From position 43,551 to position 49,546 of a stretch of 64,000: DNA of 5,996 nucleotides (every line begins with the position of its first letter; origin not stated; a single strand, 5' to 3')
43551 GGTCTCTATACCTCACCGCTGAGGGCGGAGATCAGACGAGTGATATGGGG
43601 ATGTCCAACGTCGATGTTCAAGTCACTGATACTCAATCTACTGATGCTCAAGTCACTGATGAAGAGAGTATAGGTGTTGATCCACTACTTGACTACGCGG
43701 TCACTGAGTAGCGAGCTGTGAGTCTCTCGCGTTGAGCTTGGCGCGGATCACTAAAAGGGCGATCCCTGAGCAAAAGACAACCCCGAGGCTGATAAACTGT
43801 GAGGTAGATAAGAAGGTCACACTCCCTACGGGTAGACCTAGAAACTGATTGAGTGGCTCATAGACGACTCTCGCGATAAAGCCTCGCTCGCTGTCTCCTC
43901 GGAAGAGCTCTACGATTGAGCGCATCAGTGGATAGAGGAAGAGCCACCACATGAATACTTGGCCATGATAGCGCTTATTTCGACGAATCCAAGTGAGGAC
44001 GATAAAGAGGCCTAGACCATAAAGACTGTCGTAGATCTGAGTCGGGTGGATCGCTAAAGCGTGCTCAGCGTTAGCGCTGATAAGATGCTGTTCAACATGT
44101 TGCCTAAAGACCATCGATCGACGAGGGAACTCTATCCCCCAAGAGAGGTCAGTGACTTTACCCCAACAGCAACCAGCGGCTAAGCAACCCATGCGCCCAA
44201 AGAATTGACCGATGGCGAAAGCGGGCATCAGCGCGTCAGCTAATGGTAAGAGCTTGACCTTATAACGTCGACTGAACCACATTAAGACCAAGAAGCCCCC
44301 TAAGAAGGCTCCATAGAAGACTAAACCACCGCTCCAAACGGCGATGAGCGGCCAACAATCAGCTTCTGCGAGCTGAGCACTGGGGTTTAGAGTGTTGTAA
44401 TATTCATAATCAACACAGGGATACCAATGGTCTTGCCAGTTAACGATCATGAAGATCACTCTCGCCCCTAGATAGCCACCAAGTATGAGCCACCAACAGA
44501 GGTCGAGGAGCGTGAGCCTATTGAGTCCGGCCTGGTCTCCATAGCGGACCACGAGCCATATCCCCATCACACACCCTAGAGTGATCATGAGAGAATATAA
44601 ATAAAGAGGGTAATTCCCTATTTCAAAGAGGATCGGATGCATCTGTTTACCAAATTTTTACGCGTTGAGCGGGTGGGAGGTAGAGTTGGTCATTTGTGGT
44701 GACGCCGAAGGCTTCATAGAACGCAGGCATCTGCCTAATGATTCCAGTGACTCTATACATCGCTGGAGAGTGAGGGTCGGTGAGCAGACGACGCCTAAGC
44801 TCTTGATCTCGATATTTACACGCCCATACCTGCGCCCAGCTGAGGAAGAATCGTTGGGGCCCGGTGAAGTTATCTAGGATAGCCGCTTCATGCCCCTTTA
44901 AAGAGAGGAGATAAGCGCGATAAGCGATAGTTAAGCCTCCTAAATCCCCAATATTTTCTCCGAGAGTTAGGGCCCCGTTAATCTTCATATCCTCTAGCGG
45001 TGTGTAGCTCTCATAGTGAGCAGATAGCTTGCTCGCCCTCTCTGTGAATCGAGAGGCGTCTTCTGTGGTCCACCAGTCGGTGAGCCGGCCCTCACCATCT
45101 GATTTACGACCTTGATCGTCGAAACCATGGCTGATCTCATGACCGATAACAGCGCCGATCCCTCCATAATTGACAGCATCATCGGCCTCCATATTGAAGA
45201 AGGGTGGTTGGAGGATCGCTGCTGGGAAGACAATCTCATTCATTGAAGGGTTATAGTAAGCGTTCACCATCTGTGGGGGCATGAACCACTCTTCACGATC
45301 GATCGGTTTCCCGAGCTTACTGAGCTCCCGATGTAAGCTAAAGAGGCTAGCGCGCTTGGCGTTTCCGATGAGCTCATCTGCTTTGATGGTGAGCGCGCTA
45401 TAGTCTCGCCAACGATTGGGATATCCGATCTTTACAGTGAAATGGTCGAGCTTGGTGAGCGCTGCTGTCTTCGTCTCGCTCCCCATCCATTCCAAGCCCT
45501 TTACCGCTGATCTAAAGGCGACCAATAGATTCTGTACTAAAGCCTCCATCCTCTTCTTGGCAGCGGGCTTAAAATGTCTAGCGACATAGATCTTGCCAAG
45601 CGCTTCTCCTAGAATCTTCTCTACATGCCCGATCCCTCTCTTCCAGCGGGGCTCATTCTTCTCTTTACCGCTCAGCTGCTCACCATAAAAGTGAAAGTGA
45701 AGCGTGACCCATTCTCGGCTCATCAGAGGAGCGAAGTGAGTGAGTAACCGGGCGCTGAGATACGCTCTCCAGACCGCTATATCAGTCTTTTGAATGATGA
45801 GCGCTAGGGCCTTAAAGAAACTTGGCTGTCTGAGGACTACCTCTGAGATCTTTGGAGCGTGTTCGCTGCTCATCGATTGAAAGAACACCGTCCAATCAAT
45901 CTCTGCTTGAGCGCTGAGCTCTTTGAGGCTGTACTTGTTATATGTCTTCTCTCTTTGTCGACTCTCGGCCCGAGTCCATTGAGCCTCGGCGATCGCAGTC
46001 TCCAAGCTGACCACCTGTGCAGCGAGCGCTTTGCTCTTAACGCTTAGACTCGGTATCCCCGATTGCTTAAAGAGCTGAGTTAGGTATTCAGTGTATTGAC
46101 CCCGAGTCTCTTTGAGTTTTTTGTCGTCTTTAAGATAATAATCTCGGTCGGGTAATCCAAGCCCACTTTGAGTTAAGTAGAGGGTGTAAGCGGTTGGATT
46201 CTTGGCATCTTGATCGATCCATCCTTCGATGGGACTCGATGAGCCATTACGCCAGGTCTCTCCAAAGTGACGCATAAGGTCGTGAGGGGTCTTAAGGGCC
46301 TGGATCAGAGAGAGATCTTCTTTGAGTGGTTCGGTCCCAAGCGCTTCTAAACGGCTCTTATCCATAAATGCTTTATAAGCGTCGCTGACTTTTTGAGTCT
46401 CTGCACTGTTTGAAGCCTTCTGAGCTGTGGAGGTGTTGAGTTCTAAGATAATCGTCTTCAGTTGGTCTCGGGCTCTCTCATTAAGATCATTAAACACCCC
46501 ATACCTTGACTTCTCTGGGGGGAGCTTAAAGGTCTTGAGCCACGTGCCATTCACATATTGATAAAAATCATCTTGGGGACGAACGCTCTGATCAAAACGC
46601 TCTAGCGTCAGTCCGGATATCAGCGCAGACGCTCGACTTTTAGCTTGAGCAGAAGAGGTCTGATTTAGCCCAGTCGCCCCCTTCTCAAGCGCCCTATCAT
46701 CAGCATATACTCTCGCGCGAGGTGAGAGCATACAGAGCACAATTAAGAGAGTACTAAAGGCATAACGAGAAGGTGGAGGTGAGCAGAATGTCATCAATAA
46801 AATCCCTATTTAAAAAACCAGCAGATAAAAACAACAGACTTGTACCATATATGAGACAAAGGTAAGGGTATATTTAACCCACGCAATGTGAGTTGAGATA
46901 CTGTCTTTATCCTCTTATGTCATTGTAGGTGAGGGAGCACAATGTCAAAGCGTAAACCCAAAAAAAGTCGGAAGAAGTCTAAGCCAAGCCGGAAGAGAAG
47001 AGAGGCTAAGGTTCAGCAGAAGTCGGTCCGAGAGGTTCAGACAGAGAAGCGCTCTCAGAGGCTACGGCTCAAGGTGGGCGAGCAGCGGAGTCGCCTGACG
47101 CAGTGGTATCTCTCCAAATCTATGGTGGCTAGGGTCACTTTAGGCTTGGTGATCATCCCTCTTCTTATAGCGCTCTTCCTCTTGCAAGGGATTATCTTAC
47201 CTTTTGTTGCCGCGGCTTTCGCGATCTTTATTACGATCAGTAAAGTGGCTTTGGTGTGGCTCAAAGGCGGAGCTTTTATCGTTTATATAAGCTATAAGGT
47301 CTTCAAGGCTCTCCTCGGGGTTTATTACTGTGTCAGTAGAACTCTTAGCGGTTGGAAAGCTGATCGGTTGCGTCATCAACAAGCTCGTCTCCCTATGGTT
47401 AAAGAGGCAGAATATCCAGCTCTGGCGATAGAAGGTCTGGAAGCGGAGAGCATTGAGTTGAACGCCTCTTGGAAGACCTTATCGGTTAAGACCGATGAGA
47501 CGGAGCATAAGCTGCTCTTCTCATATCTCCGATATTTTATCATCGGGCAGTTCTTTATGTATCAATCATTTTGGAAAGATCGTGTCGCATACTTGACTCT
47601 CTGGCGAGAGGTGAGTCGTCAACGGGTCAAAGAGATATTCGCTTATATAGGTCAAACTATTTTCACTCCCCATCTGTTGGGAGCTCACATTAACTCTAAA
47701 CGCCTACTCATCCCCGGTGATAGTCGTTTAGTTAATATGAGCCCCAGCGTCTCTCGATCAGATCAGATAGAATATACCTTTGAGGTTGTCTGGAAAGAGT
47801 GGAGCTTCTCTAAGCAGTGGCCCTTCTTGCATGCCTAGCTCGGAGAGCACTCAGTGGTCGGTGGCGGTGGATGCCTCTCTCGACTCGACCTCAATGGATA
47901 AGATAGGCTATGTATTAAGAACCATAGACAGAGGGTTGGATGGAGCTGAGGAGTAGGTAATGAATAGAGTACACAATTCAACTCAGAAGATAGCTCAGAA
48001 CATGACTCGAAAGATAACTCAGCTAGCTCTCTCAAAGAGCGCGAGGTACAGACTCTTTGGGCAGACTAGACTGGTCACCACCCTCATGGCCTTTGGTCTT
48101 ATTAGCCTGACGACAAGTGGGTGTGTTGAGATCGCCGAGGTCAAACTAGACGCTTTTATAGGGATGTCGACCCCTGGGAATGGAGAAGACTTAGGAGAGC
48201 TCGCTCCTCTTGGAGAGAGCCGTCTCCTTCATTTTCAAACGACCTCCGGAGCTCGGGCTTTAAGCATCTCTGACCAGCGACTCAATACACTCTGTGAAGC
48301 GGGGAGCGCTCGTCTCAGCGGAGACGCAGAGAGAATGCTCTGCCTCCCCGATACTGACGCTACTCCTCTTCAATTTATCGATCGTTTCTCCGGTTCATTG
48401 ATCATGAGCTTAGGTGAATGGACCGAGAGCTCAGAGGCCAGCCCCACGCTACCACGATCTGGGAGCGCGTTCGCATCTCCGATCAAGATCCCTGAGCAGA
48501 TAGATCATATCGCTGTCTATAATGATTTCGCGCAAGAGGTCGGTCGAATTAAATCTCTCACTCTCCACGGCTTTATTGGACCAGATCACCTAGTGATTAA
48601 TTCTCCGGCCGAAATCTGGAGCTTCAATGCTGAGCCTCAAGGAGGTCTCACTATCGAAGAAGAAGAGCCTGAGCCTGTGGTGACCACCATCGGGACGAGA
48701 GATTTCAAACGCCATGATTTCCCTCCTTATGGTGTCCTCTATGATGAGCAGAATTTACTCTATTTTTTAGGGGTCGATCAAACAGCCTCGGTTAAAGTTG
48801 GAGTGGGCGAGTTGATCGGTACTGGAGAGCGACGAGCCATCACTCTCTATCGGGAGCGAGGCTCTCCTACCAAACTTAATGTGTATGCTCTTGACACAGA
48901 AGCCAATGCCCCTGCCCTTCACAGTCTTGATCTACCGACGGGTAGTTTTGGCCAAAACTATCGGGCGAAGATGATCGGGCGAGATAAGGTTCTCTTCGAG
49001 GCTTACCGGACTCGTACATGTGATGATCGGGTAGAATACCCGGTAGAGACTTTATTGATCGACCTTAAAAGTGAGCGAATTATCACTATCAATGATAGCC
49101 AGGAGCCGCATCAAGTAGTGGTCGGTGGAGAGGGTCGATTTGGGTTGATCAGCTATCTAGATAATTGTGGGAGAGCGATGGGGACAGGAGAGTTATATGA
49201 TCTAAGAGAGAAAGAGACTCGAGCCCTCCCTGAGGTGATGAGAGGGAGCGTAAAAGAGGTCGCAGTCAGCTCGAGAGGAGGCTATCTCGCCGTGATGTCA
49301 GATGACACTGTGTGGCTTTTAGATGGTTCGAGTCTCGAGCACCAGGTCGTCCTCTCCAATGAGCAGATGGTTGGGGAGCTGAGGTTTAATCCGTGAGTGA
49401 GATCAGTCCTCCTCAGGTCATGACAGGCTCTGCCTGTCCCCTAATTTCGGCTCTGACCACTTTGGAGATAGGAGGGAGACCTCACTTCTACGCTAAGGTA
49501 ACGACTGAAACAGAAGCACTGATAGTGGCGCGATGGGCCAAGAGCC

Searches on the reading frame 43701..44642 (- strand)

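Call 81: search_protein_families(library=pfam, max_evalue=0.0001, proteins=[window:43701-44642:-])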
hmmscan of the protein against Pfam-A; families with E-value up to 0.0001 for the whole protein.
window:43701-44642:- (313 aa): 1 family
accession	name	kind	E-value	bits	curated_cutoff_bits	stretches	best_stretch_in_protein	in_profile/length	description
PF01790.23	LGT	-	7e-56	189.7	24.9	1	3-297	1-238/240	Prolipoprotein diacylglyceryl transferase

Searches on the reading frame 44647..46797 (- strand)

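Call 81: search_protein_families(library=pfam, max_evalue=0.0001, proteins=[window:44647-46797:-])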
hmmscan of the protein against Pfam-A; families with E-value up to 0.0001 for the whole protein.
window:44647-46797:- (716 aa): 2 families
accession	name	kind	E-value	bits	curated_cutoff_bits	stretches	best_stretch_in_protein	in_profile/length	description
PF05649.18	Peptidase_M13_N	-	2.9e-119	399.3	32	1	74-460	1-381/381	Peptidase family M13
PF01431.27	Peptidase_M13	-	2.6e-75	253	24.5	1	512-713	1-205/205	Peptidase family M13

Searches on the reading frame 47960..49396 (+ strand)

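Call 7: search_protein_families(library=pfam, max_evalue=1, proteins=[window:47960-49396:+])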
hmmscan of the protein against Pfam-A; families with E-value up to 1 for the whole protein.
window:47960-49396:+ (478 aa): 2 families
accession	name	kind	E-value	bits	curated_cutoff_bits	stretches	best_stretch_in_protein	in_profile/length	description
PF24814.1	WD40_Prp19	-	0.0048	16.4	320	1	403-477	152-229/281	Prp19 WD40 domain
PF25531.1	GYF_ATXR3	-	0.19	12.5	27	0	197-220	21-44/48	Histone-lysine N-methyltransferase ATXR3, GYF domain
